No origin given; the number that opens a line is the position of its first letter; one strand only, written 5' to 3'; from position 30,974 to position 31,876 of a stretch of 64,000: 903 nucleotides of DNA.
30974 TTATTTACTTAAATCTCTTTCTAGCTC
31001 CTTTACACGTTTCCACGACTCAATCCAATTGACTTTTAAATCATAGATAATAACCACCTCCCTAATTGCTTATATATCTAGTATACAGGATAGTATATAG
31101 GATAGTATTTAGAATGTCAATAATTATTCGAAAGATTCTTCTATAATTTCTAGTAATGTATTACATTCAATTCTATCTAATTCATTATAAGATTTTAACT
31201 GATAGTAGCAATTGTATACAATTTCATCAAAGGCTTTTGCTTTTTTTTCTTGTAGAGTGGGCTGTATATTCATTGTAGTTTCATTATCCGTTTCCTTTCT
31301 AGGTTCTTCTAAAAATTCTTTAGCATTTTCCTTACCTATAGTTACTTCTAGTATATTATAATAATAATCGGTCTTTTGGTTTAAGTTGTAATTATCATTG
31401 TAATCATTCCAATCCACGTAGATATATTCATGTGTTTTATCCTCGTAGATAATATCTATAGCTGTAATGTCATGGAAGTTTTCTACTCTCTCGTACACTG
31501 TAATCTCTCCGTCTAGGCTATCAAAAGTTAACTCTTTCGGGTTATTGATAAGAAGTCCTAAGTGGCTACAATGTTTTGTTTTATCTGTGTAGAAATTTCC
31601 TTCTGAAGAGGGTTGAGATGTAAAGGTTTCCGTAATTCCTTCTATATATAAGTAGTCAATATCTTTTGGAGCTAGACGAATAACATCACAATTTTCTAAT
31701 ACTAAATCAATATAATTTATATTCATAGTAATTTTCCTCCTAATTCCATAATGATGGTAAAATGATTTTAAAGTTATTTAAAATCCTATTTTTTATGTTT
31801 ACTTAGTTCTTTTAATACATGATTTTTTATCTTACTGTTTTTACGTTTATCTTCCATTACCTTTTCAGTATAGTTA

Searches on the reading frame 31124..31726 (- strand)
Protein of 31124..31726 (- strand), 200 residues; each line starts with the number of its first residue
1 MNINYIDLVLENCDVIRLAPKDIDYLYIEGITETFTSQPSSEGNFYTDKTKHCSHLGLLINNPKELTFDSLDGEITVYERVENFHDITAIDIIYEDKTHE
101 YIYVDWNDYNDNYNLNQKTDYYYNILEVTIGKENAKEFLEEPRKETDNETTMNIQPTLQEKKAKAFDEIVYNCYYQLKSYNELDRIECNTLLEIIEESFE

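Call 46: find_related_loci(query=window:31124-31726:-, collection=viral_contigs, flank=10000)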
Query window:31124-31726:- (200 aa) in viral_contigs; peptide patterns used: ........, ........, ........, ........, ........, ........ (x = any residue, [..] = any of these).
13 stretches matched a pattern; 1 encode a relative of the query (tblastn E <= 1e-3); 1 distinct loci.
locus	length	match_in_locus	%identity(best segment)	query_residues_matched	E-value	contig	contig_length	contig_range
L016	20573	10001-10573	69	1-191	2e-74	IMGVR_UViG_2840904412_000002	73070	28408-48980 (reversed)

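Call 70: search_protein_families(library=pfam, proteins=[window:31124-31723:-], max_evalue=0.001)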
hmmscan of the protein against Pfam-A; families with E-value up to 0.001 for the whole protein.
window:31124-31723:- (199 aa): 0 families
